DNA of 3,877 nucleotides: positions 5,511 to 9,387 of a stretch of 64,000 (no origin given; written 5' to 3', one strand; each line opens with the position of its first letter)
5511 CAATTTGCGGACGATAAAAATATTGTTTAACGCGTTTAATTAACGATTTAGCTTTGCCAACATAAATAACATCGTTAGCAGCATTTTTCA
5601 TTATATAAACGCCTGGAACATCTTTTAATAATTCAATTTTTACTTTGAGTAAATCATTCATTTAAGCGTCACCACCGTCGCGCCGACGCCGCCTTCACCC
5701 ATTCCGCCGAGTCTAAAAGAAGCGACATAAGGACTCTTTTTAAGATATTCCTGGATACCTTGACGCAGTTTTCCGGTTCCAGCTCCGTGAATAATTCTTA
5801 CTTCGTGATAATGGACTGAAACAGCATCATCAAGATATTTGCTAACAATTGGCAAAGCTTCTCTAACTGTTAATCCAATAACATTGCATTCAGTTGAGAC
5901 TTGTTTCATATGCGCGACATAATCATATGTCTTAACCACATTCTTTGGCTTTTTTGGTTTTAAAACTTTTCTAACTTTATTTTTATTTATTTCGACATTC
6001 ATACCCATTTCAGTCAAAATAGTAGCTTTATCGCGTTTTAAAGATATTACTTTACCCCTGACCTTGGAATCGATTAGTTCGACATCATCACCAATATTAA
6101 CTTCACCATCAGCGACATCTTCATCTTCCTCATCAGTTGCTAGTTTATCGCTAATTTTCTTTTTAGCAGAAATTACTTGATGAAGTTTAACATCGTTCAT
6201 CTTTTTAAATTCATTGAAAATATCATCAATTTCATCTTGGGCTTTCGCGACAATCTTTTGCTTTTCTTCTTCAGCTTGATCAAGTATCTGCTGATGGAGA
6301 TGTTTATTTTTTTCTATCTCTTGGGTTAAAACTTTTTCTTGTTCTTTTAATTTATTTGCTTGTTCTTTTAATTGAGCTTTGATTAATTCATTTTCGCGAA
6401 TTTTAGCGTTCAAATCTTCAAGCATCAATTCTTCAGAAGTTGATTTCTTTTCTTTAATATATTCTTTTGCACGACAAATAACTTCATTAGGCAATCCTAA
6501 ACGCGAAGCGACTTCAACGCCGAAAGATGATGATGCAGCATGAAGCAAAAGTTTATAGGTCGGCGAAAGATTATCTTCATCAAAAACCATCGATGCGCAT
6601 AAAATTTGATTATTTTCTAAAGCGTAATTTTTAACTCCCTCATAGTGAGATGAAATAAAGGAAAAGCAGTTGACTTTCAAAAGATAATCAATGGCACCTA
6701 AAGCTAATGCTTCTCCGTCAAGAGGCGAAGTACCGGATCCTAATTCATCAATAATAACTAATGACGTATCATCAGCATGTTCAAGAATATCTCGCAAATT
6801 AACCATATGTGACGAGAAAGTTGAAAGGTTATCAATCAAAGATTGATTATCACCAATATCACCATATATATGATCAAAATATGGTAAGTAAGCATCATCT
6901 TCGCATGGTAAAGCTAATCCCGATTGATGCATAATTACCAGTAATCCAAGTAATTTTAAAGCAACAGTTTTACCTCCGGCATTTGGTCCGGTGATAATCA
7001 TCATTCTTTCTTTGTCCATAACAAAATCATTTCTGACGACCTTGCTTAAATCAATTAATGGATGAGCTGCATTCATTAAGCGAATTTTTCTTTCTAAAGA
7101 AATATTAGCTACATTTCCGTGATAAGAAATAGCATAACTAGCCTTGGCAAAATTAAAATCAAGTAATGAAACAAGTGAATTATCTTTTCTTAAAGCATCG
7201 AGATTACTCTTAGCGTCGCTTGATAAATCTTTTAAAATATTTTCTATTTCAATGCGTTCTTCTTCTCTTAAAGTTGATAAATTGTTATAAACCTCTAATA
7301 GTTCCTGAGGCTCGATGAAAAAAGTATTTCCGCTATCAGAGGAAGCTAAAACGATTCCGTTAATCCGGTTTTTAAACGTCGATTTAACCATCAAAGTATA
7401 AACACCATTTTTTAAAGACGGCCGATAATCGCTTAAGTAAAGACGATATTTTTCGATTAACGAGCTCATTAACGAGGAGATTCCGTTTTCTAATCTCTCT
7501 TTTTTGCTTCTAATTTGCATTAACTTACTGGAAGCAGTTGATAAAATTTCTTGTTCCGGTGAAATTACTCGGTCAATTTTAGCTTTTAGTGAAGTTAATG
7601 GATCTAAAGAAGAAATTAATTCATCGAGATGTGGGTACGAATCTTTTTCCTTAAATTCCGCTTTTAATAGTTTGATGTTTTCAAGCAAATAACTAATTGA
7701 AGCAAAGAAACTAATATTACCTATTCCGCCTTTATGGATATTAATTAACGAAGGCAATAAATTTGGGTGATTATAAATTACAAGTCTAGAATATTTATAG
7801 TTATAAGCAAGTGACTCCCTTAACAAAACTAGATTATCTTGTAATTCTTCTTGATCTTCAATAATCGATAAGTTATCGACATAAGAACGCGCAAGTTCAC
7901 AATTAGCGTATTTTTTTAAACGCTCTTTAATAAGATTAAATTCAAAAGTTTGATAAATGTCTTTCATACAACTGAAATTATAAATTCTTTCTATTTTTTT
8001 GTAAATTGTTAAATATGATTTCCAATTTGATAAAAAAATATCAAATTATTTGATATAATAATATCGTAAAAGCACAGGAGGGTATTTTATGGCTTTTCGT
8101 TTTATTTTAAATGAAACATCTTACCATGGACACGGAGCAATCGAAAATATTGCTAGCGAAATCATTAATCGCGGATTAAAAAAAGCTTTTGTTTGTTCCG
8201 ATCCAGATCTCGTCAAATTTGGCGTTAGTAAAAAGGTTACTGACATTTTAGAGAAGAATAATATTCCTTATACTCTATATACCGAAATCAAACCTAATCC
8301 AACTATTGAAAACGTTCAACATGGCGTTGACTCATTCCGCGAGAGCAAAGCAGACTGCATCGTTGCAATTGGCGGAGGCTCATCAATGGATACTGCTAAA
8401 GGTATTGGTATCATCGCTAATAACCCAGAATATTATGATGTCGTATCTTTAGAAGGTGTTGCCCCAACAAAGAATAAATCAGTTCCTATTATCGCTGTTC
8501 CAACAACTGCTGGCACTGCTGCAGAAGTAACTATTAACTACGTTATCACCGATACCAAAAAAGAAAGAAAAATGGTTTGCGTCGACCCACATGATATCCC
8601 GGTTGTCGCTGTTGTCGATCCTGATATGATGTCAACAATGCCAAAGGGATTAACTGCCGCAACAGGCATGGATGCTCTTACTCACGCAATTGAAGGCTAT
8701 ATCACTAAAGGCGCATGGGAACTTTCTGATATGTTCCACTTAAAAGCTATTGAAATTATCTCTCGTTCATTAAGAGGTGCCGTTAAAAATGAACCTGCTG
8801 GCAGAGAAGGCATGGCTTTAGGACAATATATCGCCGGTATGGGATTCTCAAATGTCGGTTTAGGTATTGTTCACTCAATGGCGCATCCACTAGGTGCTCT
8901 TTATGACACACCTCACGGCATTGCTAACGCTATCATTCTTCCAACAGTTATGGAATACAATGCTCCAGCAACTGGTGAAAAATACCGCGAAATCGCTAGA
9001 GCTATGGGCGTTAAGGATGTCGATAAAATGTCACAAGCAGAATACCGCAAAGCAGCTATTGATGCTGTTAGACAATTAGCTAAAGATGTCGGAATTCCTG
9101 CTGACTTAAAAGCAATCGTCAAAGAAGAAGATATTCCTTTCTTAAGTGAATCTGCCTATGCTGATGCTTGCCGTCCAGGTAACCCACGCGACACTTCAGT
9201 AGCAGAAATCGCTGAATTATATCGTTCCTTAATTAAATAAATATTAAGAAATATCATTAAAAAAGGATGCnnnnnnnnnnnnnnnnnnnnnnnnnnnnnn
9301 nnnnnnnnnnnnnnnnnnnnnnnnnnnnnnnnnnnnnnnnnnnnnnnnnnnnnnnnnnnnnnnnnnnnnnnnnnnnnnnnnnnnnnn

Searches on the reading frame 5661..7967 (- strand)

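Call 72: search_protein_families(library=pfam, proteins=[window:5661-7967:-], max_evalue=0.00001)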
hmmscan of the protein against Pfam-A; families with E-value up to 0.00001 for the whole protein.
window:5661-7967:- (769 aa): 2 families
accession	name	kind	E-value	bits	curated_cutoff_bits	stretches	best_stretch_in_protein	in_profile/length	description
PF00488.27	MutS_V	-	1.8e-39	136.1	30.2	1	323-505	1-185/188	MutS domain V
PF01713.27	Smr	-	1.2e-22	80.3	25.7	1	695-769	2-77/77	Smr domain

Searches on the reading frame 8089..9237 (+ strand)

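Call 72: search_protein_families(library=pfam, proteins=[window:8089-9237:+], max_evalue=0.00001)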
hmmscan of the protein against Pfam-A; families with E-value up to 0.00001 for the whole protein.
window:8089-9237:+ (383 aa): 3 families
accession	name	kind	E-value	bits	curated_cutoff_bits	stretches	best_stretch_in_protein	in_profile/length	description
PF25137.1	ADH_Fe_C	-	4.3e-62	209.7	27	1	189-380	1-192/194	Fe-containing alcohol dehydrogenase family, C-terminal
PF00465.25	Fe-ADH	-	7e-51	172.6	31.3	1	11-178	4-168/168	Iron-containing alcohol dehydrogenase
PF13685.12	Fe-ADH_2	-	4.8e-12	46.5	28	1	14-111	3-98/149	Iron-containing alcohol dehydrogenase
